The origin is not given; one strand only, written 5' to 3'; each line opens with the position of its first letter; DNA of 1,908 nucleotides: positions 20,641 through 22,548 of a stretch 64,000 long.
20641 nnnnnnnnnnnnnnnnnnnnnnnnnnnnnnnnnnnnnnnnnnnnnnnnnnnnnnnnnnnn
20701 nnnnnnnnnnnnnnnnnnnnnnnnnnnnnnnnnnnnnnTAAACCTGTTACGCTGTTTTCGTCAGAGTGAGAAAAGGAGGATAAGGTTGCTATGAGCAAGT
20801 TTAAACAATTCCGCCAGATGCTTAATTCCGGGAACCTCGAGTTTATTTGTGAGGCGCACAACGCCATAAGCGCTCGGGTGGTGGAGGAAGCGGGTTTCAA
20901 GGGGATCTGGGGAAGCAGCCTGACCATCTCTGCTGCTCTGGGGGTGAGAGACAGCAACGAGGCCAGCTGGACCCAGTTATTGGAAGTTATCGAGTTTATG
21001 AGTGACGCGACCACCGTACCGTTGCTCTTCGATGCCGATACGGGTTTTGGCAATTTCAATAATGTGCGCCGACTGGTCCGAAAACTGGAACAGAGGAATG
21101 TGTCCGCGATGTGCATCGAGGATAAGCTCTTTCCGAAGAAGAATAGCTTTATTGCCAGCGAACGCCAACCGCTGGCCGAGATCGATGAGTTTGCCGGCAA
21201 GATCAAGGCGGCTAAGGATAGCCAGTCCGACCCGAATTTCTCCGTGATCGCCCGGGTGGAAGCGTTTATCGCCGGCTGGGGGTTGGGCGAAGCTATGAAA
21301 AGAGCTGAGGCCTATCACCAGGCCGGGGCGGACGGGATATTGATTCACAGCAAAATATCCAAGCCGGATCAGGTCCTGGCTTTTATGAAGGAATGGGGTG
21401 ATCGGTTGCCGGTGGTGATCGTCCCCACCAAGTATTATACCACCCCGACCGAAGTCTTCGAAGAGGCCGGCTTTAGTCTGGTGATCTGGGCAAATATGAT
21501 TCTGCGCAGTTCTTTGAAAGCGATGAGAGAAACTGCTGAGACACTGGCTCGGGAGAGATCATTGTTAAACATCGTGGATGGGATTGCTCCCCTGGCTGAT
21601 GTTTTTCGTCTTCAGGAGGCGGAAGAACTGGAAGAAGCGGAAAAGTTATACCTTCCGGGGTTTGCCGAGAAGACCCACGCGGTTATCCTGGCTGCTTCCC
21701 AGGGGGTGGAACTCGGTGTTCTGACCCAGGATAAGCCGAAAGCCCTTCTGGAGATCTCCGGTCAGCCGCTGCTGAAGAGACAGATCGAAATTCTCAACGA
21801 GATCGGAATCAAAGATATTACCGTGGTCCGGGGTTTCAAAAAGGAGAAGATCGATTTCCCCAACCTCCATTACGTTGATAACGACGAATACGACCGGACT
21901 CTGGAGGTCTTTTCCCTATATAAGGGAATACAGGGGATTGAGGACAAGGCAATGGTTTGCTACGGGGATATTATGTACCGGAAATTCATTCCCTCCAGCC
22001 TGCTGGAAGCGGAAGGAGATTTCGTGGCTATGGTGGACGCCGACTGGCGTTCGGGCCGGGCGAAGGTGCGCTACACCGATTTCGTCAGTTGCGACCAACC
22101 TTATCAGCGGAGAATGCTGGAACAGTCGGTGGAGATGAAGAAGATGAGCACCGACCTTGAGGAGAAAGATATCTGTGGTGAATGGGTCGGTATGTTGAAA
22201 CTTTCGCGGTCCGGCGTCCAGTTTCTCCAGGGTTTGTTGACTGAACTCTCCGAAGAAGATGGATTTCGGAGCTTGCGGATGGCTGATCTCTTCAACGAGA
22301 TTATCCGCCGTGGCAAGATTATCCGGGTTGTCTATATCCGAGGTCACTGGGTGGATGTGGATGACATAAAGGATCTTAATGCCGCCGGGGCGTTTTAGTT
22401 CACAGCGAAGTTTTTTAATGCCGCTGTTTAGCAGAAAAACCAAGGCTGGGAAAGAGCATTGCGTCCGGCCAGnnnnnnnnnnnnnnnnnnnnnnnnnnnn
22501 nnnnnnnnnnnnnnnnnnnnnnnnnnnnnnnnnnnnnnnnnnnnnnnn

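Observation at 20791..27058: Phosphonate tailoring pathway embedded in the glycan locus (Ppm-NTase fusion, Ppd, Fe-ADH, second cytidylyltransferase, LTA-synthase-like transferase)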

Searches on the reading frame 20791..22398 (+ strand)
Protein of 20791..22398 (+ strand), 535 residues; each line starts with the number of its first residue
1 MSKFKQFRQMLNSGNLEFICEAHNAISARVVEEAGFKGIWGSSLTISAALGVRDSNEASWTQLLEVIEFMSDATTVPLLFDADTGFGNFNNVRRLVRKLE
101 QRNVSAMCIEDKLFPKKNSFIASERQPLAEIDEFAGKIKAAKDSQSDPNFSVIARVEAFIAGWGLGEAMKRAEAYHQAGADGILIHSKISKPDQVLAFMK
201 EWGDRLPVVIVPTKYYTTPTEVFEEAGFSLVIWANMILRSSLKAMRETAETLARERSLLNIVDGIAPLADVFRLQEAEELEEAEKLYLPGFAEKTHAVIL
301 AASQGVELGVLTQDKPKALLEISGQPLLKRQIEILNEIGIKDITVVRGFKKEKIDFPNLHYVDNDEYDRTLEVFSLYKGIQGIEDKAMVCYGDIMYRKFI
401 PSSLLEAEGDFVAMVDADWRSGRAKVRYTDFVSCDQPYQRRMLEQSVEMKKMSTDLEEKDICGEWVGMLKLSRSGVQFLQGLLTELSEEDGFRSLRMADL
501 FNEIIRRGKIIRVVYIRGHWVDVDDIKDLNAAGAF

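Call 3: search_protein_families(library=pfam, proteins=[window:20791-22398:+])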
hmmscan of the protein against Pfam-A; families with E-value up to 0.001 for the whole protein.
window:20791-22398:+ (535 aa): 2 families
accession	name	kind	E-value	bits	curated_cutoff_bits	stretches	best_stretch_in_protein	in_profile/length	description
PF13714.12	PEP_mutase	-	2.4e-61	207.8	31.5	1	7-252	1-239/240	Phosphoenolpyruvate phosphomutase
PF12804.13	NTP_transf_3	-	5.5e-11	43.3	27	1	297-407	1-110/160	MobA-like NTP transferase domain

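Call 4: search_protein_families(library=ncbifam, proteins=[window:20791-22398:+])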
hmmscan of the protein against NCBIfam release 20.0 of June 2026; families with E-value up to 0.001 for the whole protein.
window:20791-22398:+ (535 aa): 23 families
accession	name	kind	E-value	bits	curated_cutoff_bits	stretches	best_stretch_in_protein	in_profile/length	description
TIGR02320.1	PEP_mutase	equivalog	2.9e-113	377.6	319.55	1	7-278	1-283/284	phosphoenolpyruvate mutase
TIGR02321.1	Pphn_pyruv_hyd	equivalog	1e-69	234.9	374.4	1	1-288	1-289/290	phosphonopyruvate hydrolase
TIGR02317.1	prpB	equivalog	2.1e-40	138.7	354.4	1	5-282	3-277/285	methylisocitrate lyase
NF008455.0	PRK11320.1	equivalog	5e-32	111.3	353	1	2-273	6-275/295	methylisocitrate lyase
TIGR02319.1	CPEP_Pphonmut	equivalog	3e-26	92.3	420.05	1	2-188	3-187/294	carboxyvinyl-carboxyphosphonate phosphorylmutase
NF041313.1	UDPGP_AglF_Halo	equivalog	4.8e-15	55.6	400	1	296-354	2-60/234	UTP--glucose-1-phosphate uridylyltransferase AglF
TIGR03992.1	Arch_glmU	subfamily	2.9e-14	52.8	292.1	1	296-523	2-214/393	bifunctional sugar-1-phosphate nucleotidylyltransferase/acetyltransferase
NF045761.1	NAMPUrTaseMurU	equivalog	2.6e-10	40.5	250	1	296-354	2-60/226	N-acetylmuramate alpha-1-phosphate uridylyltransferase MurU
NF041173.1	Sug_nt_acttase_Thmprot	equivalog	2e-09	36.9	600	1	296-524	2-215/405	bifunctional sugar-1-phosphate nucleotidylyltransferase/acetyltransferase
TIGR01208.1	rmlA_long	equivalog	4.5e-09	35.7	320.25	1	297-355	2-61/353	glucose-1-phosphate thymidylyltransferase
NF041135.1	IPPtranDIPPsyn_Thcocales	equivalog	1.2e-08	34.4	580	1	296-410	2-118/419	bifunctional L-myo-inositol-1-phosphate cytidylyltransferase/CDP-L-myo-inositol myo-inositolphosphotransferase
NF045665.1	NTPtran_DVU1551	equivalog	2.4e-06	26.8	315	1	297-385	3-89/359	DVU_1551 family NTP transferase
TIGR01173.1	glmU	equivalog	5.4e-06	25.5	366.85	1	296-355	2-58/452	bifunctional UDP-N-acetylglucosamine diphosphorylase/glucosamine-1-phosphate N-acetyltransferase GlmU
TIGR02623.1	G1P_cyt_trans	equivalog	7.1e-06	25.7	300.25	1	296-355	2-61/255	glucose-1-phosphate cytidylyltransferase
NF045697.1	MurNAcPUrMurU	equivalog_domain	3.8e-05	23.2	370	1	298-345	1-48/229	N-acetylmuramate alpha-1-phosphate uridylyltransferase MurU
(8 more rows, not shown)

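Call 8: find_encoding_contigs(protein=window:20791-22398:+, flank=10000, max_places=6)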
Protein window:20791-22398:+ (535 aa): 3 contigs read that carry it; 2 places shown.
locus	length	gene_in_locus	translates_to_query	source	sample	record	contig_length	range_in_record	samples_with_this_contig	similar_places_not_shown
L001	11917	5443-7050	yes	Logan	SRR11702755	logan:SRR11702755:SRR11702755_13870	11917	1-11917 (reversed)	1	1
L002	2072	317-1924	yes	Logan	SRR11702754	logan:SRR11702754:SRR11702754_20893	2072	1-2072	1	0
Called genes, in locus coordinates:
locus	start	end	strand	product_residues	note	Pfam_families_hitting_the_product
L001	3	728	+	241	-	?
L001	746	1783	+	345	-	PF04007:DUF354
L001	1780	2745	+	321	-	PF03706:LPG_synthase_TM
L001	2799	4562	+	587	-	PF13231:PMT_2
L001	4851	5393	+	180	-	-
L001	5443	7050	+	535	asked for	PF13714:PEP_mutase, PF12804:NTP_transf_3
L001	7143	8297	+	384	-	PF02776:TPP_enzyme_N (weak), PF02775:TPP_enzyme_C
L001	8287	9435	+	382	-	PF00465:Fe-ADH, PF13685:Fe-ADH_2, PF25137:ADH_Fe_C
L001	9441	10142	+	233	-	PF00483:NTP_transferase, PF12804:NTP_transf_3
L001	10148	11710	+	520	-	PF00884:Sulfatase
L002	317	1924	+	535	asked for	PF13714:PEP_mutase, PF12804:NTP_transf_3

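Call 9: find_homologous_proteins(query=window:20791-22398:+)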
Query window:20791-22398:+ (535 aa): 8000 proteins with E <= 0.001 among 8000 candidates; the best 120 are listed.
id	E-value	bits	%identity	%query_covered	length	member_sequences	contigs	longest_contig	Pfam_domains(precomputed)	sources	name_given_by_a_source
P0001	0.0e+0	1173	100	98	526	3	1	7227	PF13714.13,PF12804.14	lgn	-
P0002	0.0e+0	1055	87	100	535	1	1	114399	PF13714.13,PF12804.14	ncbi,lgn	-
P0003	0.0e+0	1038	85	100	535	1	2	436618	PF13714.13,PF12804.14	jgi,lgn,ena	-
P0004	5.3e-286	967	79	100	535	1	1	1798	PF13714.13,PF12804.14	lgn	-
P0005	4.8e-271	918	74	100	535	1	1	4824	PF00483.30,PF13714.13,PF12804.14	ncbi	-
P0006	1.5e-270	916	73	100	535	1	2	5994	PF00483.30,PF13714.13,PF12804.14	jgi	jgi:phosphoenolpyruvate phosphomutase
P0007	6.5e-249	845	70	100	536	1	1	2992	PF13714.13,PF12804.14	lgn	-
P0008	1.1e-247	841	68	100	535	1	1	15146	PF00483.30,PF13714.13,PF12804.14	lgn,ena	-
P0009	8.8e-246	835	68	100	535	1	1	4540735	PF13714.13,PF12804.14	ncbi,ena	-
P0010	3.0e-245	833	67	100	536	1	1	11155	PF13714.13,PF12804.14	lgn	-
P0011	8.2e-245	831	68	100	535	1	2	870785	PF13714.13,PF12804.14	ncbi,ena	-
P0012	1.8e-243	827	68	100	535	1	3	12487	PF00483.30,PF13714.13,PF12804.14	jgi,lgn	jgi:phosphoenolpyruvate phosphomutase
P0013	3.4e-237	806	66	100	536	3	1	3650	PF00483.30,PF13714.13,PF12804.14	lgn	-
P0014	3.5e-237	806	66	100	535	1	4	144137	PF00483.30,PF13714.13,PF12804.14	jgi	-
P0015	2.5e-236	803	65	100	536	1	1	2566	PF00483.30,PF13714.13,PF12804.14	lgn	-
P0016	4.2e-236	803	64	100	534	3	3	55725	PF13714.13,PF12804.14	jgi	jgi:phosphoenolpyruvate phosphomutase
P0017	6.3e-236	802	64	100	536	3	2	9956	PF13714.13,PF12804.14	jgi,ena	-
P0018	3.9e-235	800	66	98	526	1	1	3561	PF00483.30,PF13714.13,PF12804.14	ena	-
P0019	4.4e-235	799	-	-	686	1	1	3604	PF13714.13,PF12804.14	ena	-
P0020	2.2e-234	797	64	100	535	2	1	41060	PF00483.30,PF13714.13,PF12804.14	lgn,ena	-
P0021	1.7e-233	794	64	100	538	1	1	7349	PF13714.13,PF12804.14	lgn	-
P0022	2.4e-233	794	63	100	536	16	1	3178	PF00483.30,PF13714.13,PF12804.14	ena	-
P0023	1.3e-232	791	63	100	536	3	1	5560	PF00483.30,PF13714.13,PF12804.14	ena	-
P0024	1.0e-230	785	63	99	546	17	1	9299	PF00483.30,PF13714.13,PF12804.14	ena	-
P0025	2.4e-229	780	64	100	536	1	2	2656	PF13714.13,PF12804.14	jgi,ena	-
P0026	5.5e-229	779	64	100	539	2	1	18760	PF13714.13,PF12804.14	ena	-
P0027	3.2e-227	773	62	100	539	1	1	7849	PF13714.13,PF12804.14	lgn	-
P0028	4.0e-227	773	63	100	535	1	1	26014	PF13714.13,PF12804.14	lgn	-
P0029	7.1e-227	772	63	100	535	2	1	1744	PF13714.13,PF12804.14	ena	-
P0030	1.1e-225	768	62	100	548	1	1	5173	PF00483.30,PF13714.13,PF12804.14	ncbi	ncbi:MAG: phosphoenolpyruvate mutase [Dehalococcoidia bacterium]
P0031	3.1e-224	764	62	100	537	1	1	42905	PF13714.13,PF12804.14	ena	-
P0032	4.2e-222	757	61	100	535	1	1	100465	PF13714.13,PF12804.14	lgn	-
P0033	1.1e-221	755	61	100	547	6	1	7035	PF00483.30,PF13714.13,PF12804.14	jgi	-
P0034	2.9e-221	754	61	100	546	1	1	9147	PF00483.30,PF13714.13,PF12804.14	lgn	-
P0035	2.5e-220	751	60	100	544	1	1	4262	PF00483.30,PF13714.13,PF12804.14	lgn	-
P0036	4.3e-220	750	63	98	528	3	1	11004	PF13714.13,PF12804.14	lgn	-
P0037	9.7e-220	749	61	100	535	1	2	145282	PF00483.30,PF13714.13,PF12804.14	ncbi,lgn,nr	ncbi:MAG: phosphoenolpyruvate mutase [Deltaproteobacteria bacterium]|nr:phosphoenolpyruvate mutase [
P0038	8.4e-219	746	61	100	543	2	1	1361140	PF00483.30,PF13714.13,PF12804.14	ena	-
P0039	1.7e-218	745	62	100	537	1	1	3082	PF13714.13,PF12804.14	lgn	-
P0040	6.1e-218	743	60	100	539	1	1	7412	PF00483.30,PF13714.13,PF12804.14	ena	-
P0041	8.0e-218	742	60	100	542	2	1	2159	PF00483.30,PF13714.13,PF12804.14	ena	-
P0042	2.2e-217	741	59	100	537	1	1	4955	PF13714.13,PF12804.14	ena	-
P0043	3.8e-217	740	60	100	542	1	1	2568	PF00483.30,PF13714.13,PF12804.14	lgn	-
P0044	4.1e-217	740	60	100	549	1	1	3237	PF00483.30,PF13714.13,PF12804.14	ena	-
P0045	1.4e-216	738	62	100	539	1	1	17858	PF13714.13,PF12804.14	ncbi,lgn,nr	ncbi:phosphoenolpyruvate mutase [Candidatus Peregrinibacteria bacterium]|nr:phosphoenolpyruvate muta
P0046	1.2e-215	735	62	98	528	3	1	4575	PF13714.13,PF12804.14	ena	-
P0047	6.9e-215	733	61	100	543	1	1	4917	PF13714.13,PF12804.14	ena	-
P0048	1.7e-214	731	60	100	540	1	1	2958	PF13714.13,PF12804.14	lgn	-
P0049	2.7e-214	731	61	100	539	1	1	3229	PF00483.30,PF13714.13,PF12804.14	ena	-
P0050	1.4e-213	728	60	100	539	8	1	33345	PF00483.30,PF13714.13,PF12804.14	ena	-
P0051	3.3e-213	727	59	100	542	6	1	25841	PF00483.30,PF13714.13,PF12804.14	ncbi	-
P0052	3.6e-213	727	59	100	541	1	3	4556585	PF00483.30,PF13714.13,PF12804.14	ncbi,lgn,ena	-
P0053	1.8e-212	725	60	100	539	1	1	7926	PF00483.30,PF13714.13,PF12804.14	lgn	-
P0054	3.1e-212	724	59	100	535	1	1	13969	PF00483.30,PF13714.13,PF12804.14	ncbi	-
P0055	1.5e-211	722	58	100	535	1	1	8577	PF13714.13,PF12804.14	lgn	-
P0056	2.3e-211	721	60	100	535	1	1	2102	PF13714.13,PF12804.14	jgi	jgi:phosphoenolpyruvate phosphomutase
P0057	7.1e-211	719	57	100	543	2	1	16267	PF00483.30,PF13714.13,PF12804.14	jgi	-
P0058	2.3e-210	718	59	100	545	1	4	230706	PF13714.13,PF12804.14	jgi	jgi:phosphoenolpyruvate phosphomutase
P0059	4.7e-210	717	58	99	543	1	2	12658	PF00483.30,PF13714.13,PF12804.14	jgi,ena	-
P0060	1.0e-209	716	58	100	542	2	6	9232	PF13714.13,PF12804.14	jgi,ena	-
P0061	1.2e-209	715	59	100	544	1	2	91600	PF13714.13,PF12804.14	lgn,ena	-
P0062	1.3e-209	715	59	100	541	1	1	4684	PF13714.13,PF12804.14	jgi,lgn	-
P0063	1.4e-209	715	57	100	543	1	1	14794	PF00483.30,PF13714.13,PF12804.14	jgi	jgi:phosphoenolpyruvate phosphomutase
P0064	3.2e-209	714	59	96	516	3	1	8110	PF00483.30,PF13714.13,PF12804.14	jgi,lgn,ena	-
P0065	1.0e-208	712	58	100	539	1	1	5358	PF00483.30,PF13714.13,PF12804.14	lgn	-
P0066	1.9e-208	711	57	100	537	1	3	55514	PF00483.30,PF13714.13,PF12804.14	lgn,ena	-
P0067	2.1e-208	711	58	96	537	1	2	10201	PF00483.30,PF13714.13,PF12804.14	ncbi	ncbi:MAG: phosphoenolpyruvate mutase [Thermodesulfobacteriota bacterium]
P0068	2.5e-208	711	59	100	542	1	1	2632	PF00483.30,PF13714.13,PF12804.14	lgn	-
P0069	7.3e-208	710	57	100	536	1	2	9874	PF00483.30,PF13714.13,PF12804.14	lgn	-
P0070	7.5e-208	710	58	100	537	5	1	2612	PF00483.30,PF13714.13,PF12804.14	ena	-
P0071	9.4e-208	709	57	98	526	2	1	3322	PF00483.30,PF13714.13,PF12804.14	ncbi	-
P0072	2.0e-207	708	58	100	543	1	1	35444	PF00483.30,PF13714.13,PF01128.26,PF12804.14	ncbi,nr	ncbi:MAG: phosphoenolpyruvate mutase [Chloroflexi bacterium]|nr:phosphoenolpyruvate mutase [Chlorofl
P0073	2.3e-207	708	57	100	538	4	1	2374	PF00483.30,PF13714.13,PF12804.14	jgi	jgi:phosphoenolpyruvate phosphomutase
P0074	2.7e-207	708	57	100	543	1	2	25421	PF00483.30,PF13714.13,PF01128.26,PF12804.14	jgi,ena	-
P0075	3.2e-207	707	56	100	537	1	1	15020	PF00483.30,PF13714.13,PF12804.14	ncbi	-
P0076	4.0e-207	707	57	100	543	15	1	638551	PF00483.30,PF13714.13,PF12804.14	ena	-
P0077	5.4e-207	707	56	100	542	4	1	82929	PF13714.13,PF12804.14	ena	-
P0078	6.1e-207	707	58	100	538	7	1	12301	PF00483.30,PF13714.13,PF12804.14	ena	-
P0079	8.7e-207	706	58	100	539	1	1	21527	PF13714.13,PF12804.14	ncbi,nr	ncbi:MAG: phosphoenolpyruvate mutase [Symploca sp. SIO2G7]|nr:phosphoenolpyruvate mutase [Symploca s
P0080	9.7e-207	706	58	100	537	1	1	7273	PF13714.13,PF12804.14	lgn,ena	-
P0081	1.1e-206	706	58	100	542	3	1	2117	PF13714.13,PF12804.14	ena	-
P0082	1.7e-206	705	56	100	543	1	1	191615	PF00483.30,PF13714.13,PF12804.14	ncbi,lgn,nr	ncbi:MAG: phosphoenolpyruvate mutase [bacterium]|nr:phosphoenolpyruvate mutase [bacterium]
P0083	3.1e-206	704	56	100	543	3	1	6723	PF00483.30,PF13714.13,PF12804.14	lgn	-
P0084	4.6e-206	704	60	100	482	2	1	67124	PF13714.13,PF12804.14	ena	-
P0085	5.8e-206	703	57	100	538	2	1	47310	PF00483.30,PF13714.13,PF12804.14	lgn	-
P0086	6.0e-206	703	57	100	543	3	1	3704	PF00483.30,PF13714.13,PF01128.26,PF12804.14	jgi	jgi:phosphoenolpyruvate phosphomutase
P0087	6.5e-206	703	56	100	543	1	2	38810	PF00483.30,PF13714.13,PF01128.26,PF12804.14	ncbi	ncbi:MAG: phosphoenolpyruvate mutase [Candidatus Limnocylindria bacterium]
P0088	3.1e-205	701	58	100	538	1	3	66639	PF13714.13,PF12804.14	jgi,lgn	-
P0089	7.1e-205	700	56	100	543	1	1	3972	PF00483.30,PF13714.13,PF12804.14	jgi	jgi:phosphoenolpyruvate phosphomutase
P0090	8.8e-205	699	57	100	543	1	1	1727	PF00483.30,PF13714.13,PF12804.14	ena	-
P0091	9.3e-205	699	57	100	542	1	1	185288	PF00483.30,PF13714.13,PF12804.14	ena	-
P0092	1.8e-204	698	58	96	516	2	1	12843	PF00483.30,PF13714.13,PF12804.14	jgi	jgi:phosphoenolpyruvate phosphomutase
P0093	2.6e-204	698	57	100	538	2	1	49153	PF00483.30,PF13714.13,PF12804.14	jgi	-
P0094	5.7e-204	697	57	100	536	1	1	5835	PF13714.13,PF12804.14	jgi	jgi:phosphoenolpyruvate phosphomutase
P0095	6.6e-204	697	58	100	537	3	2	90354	PF00483.30,PF13714.13,PF12804.14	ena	-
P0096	5.5e-203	693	57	100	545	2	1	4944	PF00483.30,PF13714.13,PF01128.26,PF12804.14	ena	-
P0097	1.0e-202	693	57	100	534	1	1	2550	PF00483.30,PF13714.13,PF12804.14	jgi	jgi:phosphoenolpyruvate phosphomutase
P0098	1.7e-202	692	57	100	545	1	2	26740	PF00483.30,PF13714.13,PF12804.14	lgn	-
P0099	2.5e-202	691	57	100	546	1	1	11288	PF00483.30,PF13714.13,PF12804.14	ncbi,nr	ncbi:MAG: phosphoenolpyruvate mutase [Spirochaetes bacterium]|nr:phosphoenolpyruvate mutase [Spiroch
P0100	2.6e-202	691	55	100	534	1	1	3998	PF00483.30,PF13714.13,PF12804.14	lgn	-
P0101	3.3e-202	691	56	100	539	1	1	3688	PF00483.30,PF13714.13,PF12804.14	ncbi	ncbi:MAG: phosphoenolpyruvate mutase [Spirochaetales bacterium]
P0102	4.6e-202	690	56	100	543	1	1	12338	PF00483.30,PF13714.13,PF12804.14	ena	-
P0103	4.9e-202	690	58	99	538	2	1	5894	PF13714.13,PF12804.14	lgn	-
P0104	8.3e-202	690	56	100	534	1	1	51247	PF13714.13,PF12804.14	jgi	-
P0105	9.5e-202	689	56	100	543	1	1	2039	PF00483.30,PF13714.13,PF12804.14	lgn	-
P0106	1.0e-201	689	58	97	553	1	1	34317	PF00483.30,PF13714.13,PF12804.14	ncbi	-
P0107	1.3e-201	689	56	99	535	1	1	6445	PF00483.30,PF13714.13,PF12804.14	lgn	-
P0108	1.8e-201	688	56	100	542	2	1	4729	PF00483.30,PF13714.13,PF12804.14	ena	-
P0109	4.0e-201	687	57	100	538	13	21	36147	PF00483.30,PF13714.13,PF12804.14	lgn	-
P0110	4.7e-201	687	56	100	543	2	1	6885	PF00483.30,PF13714.13,PF12804.14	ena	-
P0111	6.8e-201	687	56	100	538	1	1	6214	PF00483.30,PF13714.13,PF12804.14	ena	-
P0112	7.0e-201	687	58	100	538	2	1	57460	PF00483.30,PF13714.13,PF12804.14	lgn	-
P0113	8.0e-201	686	56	100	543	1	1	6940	PF00483.30,PF13714.13,PF01128.26,PF12804.14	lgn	-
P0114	8.0e-201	686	56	100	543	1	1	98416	PF00483.30,PF13714.13,PF01128.26,PF12804.14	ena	-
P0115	9.3e-201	686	56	100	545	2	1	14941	PF13714.13,PF12804.14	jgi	jgi:phosphoenolpyruvate phosphomutase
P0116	1.7e-200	685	54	100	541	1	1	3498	PF00483.30,PF13714.13,PF12804.14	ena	-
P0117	1.8e-200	685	56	100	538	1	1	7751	PF13714.13,PF12804.14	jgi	jgi:phosphoenolpyruvate phosphomutase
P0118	2.4e-200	685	55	100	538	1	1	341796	PF00483.30,PF13714.13,PF12804.14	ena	-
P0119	2.5e-200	685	56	100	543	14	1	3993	PF00483.30,PF13714.13,PF01128.26,PF12804.14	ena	-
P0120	2.7e-200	685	57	100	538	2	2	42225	PF13714.13,PF12804.14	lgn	-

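Call 10: find_related_loci(query=window:20791-22398:+, collection=genome_contigs, flank=10000)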
Query window:20791-22398:+ (535 aa) in genome_contigs; peptide patterns used: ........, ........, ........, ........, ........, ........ (x = any residue, [..] = any of these).
209 stretches matched a pattern; 106 encode a relative of the query (tblastn E <= 1e-3); the best 80 are kept; 80 distinct loci.
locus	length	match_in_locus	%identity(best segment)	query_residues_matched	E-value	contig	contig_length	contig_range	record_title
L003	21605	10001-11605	87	1-535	0e+0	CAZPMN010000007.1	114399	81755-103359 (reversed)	MAG TPA_asm: uncultured bacterium isolate binchicken_co405_158 genome assembly, contig: NODE_198_length_114399_cov_13.67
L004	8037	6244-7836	55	1-535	0e+0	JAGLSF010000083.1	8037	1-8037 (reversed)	MAG: Spirochaetes bacterium isolate RS_9_44 ROV157_9.bin.44.fa_83, whole genome shotgun sequence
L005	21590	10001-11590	54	1-535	0e+0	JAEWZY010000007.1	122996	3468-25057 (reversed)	MAG: Bacillota bacterium isolate OH_SFB_226 k127_277617, whole genome shotgun sequence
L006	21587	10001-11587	54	2-535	0e+0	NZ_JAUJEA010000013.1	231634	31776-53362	Splendidivirga corallicola strain BMA10 NAEMHLCP_13, whole genome shotgun sequence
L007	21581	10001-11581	54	1-533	0e+0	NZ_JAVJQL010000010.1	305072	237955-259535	MAG: Fulvivirga sp. isolate E1-EBD-03 k141_47544, whole genome shotgun sequence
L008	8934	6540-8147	51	1-535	0e+0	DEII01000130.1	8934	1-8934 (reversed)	MAG TPA_asm: Methylococcaceae bacterium UBA2778 UBA2778_contig_12730, whole genome shotgun sequence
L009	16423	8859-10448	50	6-535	1e-179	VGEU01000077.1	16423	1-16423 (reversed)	MAG: Alphaproteobacteria bacterium isolate K_Offshore_80m_m2_191 K_Offshore_80m_m2_191_Ga0194132_10007382, whole genome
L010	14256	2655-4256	50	2-533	5e-174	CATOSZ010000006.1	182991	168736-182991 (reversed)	MAG: uncultured Alphaproteobacteria bacterium isolate 1311e4a2-7c2e-4e7e-97fd-c775e7e276f9 genome assembly, contig: cont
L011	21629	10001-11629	56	1-535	0e+0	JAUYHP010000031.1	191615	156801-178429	MAG: bacterium isolate C24_maxbin.158_sub C24_k141_812611, whole genome shotgun sequence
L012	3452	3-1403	51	61-533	6e-169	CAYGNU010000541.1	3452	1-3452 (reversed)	MAG TPA_asm: uncultured Roseivirgaceae bacterium isolate ERP117304_co1_21 genome assembly, contig: NODE_21844_length_345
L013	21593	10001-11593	43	1-529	7e-152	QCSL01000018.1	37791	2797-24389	Synechococcus sp. AG-670-B23 Ga0171695_1018, whole genome shotgun sequence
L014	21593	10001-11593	49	1-530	1e-175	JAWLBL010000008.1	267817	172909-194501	MAG: Myxococcota bacterium isolate 15dZY3.bin.102 NODE_75_length_267817_cov_85.164214, whole genome shotgun sequence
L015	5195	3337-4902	44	1-518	2e-145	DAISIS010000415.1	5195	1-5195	MAG TPA_asm: Pirellulaceae bacterium isolate CTOTU7620 NODE_25263_length_5195_cov_4.907588, whole genome shotgun sequenc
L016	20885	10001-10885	71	1-295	2e-143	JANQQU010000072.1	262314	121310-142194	MAG: Calditrichia bacterium isolate IP29b_bin.38 k99_1653151, whole genome shotgun sequence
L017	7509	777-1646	72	1-290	3e-142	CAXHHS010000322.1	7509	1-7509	MAG TPA_asm: uncultured bacterium isolate SRR12479933_metabat2_5 genome assembly, contig: ERZ4874384.843, whole genome s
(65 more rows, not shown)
